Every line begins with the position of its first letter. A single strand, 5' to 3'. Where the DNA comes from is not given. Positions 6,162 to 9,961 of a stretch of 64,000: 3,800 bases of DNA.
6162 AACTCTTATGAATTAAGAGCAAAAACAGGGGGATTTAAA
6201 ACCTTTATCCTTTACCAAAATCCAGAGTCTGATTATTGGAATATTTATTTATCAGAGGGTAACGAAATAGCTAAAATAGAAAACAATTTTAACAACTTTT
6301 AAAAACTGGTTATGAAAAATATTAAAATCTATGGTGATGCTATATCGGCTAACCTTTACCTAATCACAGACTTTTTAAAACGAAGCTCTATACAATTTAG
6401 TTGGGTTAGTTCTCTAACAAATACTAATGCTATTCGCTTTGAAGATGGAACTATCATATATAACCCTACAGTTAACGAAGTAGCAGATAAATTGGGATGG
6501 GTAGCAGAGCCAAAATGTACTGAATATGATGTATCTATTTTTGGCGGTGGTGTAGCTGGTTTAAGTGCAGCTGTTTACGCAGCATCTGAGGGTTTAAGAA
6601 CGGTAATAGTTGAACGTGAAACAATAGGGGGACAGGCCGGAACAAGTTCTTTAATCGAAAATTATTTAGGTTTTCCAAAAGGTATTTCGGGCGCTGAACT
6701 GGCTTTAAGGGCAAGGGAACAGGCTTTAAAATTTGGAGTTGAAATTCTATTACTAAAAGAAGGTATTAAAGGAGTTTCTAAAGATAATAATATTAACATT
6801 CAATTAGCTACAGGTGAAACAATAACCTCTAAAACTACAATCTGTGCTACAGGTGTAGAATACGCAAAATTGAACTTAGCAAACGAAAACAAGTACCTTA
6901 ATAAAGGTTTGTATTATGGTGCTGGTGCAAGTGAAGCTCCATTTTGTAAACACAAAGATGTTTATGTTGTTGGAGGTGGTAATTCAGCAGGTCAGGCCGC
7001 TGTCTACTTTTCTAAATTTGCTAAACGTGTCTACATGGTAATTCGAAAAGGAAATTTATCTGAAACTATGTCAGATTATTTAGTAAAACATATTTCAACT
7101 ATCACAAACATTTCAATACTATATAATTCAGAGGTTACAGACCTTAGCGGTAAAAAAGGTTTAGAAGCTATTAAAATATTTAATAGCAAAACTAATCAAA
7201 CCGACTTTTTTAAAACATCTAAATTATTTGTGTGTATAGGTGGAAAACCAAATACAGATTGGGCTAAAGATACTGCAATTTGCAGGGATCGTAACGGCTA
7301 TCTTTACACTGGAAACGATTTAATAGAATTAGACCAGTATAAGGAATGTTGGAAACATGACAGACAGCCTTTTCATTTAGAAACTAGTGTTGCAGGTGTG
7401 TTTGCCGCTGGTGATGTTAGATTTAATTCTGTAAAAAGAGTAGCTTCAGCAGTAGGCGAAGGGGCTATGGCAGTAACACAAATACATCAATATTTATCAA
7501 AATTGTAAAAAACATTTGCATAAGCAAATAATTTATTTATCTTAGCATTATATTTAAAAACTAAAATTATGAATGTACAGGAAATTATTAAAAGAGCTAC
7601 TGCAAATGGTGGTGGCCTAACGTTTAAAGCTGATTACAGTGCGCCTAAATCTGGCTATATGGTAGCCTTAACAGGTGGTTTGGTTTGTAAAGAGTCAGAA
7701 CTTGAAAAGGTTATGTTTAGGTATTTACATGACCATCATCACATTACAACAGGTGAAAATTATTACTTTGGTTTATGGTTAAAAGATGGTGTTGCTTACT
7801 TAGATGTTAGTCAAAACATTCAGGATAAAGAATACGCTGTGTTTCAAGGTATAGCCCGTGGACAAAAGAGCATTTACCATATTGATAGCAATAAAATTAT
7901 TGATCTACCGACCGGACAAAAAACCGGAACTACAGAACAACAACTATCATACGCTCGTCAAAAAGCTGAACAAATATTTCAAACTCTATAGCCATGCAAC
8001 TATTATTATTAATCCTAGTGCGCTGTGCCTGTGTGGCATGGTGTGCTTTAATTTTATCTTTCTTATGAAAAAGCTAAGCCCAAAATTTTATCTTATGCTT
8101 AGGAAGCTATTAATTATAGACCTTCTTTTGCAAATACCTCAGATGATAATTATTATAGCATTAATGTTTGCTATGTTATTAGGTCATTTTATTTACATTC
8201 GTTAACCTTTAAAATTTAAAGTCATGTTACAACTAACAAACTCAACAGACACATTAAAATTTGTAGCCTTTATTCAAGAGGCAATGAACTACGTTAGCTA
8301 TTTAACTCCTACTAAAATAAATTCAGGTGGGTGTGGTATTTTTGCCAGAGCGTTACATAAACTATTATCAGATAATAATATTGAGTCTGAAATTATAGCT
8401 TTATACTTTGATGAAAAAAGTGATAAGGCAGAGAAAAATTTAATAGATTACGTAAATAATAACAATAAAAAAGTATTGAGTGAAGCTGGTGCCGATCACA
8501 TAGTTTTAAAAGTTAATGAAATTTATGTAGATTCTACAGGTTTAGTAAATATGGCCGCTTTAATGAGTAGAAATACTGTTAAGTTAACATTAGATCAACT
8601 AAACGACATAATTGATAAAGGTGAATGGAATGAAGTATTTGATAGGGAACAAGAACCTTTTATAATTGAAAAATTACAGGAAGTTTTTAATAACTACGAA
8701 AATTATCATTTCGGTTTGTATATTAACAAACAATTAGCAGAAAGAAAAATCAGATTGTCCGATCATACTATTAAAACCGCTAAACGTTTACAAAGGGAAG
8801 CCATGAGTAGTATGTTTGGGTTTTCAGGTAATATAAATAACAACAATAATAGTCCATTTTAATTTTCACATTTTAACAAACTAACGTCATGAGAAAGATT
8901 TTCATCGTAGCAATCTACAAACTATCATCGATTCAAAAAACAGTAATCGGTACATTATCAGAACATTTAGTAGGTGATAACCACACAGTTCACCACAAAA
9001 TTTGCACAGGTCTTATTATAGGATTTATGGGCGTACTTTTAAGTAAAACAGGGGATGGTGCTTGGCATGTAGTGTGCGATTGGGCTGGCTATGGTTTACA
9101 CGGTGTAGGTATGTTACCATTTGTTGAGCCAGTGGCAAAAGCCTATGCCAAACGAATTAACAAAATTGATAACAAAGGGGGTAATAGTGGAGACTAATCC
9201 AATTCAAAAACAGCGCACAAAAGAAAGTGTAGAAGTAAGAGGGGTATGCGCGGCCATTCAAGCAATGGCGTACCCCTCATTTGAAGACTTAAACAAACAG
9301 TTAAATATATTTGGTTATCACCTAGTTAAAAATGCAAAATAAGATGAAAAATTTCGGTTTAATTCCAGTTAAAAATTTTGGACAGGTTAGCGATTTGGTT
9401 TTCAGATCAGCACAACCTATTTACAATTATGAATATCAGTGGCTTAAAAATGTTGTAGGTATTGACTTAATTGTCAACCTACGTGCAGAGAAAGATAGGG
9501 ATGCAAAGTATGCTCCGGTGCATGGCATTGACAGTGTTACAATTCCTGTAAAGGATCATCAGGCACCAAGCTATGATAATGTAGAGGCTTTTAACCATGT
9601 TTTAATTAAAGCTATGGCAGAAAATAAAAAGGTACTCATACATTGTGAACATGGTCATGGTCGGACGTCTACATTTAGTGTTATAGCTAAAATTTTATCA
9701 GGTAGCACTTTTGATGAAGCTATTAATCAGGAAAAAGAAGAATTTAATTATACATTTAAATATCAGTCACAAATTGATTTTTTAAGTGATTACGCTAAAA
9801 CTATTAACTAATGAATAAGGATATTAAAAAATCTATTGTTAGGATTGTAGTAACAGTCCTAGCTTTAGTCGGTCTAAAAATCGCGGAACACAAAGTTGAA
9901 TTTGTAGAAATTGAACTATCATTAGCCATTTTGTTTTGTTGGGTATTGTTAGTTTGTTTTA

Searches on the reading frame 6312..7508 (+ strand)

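Call 54: search_protein_families(library=pfam, proteins=[window:6312-7508:+], max_evalue=0.001)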
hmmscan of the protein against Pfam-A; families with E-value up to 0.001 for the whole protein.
window:6312-7508:+ (398 aa): 12 families
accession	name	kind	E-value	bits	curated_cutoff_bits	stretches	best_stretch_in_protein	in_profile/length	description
PF07992.20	Pyr_redox_2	-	1.1e-32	114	26.1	1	72-384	1-291/291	Pyridine nucleotide-disulphide oxidoreductase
PF13738.12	Pyr_redox_3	-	7.1e-16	58.8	30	1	126-331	79-287/305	Pyridine nucleotide-disulphide oxidoreductase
PF12831.13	FAD_oxidored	-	3e-10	40.4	27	1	73-128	1-60/416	FAD dependent oxidoreductase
PF00070.33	Pyr_redox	-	8.4e-10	39.5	22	1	217-288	2-78/82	Pyridine nucleotide-disulphide oxidoreductase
PF01946.23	Thi4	-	1.5e-06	28.1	26.2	1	69-109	15-57/235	Thi4 family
PF01266.30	DAO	-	1.7e-06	28.2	27.9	1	73-112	1-42/353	FAD dependent oxidoreductase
PF00890.30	FAD_binding_2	-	9.8e-05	22.2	20.4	1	73-109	1-38/414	FAD binding domain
PF13450.12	NAD_binding_8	-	0.00019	22.1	21.9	1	76-114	1-40/68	NAD(P)-binding Rossmann-like domain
PF03486.20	HI0933_like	-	0.00024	21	50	0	73-104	2-33/244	HI0933-like protein Rossmann domain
PF01134.28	GIDA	-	0.00037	20.1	22.1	0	73-102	1-30/391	Glucose inhibited division protein A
PF00743.25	FMO-like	-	0.00052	19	22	0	212-248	181-217/532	Flavin-binding monooxygenase-like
PF01262.27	AlaDh_PNT_C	-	0.00059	19.8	23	0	72-103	29-60/214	Alanine dehydrogenase/PNT, C-terminal domain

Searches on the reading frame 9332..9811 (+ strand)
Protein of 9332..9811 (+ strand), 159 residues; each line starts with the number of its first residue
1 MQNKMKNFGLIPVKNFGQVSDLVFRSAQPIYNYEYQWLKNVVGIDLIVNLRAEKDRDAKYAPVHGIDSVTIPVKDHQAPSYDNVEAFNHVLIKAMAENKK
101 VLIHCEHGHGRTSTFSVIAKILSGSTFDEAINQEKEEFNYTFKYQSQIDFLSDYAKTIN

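Call 54: search_protein_families(library=pfam, proteins=[window:9332-9811:+], max_evalue=0.001)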
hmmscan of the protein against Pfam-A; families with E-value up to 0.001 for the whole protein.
window:9332-9811:+ (159 aa): 8 families
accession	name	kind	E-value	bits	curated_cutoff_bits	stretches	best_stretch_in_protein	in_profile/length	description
PF22785.1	Tc-R-P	-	6.8e-14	52.7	27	1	34-122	15-101/106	Polymorphic toxin system, DSP-PTPase phosphatase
PF22741.1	PTP-NADK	-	1.6e-12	47.6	27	1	25-139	32-150/163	DSP-PTPase phosphatase fused to NAD+ Kinase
PF22784.1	PTP-SAK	-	5.3e-12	46.5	27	1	42-116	30-105/153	Swiss Army Knife protein, DSP-PTPase phosphatase domain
PF00782.25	DSPc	-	2.8e-10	40.6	33.5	1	39-119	14-93/133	Dual specificity phosphatase, catalytic domain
PF14566.11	PTPlike_phytase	-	4.5e-10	40.3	27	1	64-122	100-157/158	Inositol hexakisphosphate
PF03162.18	Y_phosphatase2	-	1.6e-08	34.8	27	1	10-156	1-148/165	Tyrosine phosphatase family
PF13350.11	Y_phosphatase3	-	7.1e-06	26.6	22.2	1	21-122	26-152/240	Tyrosine phosphatase family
PF00102.32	Y_phosphatase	-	0.00024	21.3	20.9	1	75-122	144-193/234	Protein-tyrosine phosphatase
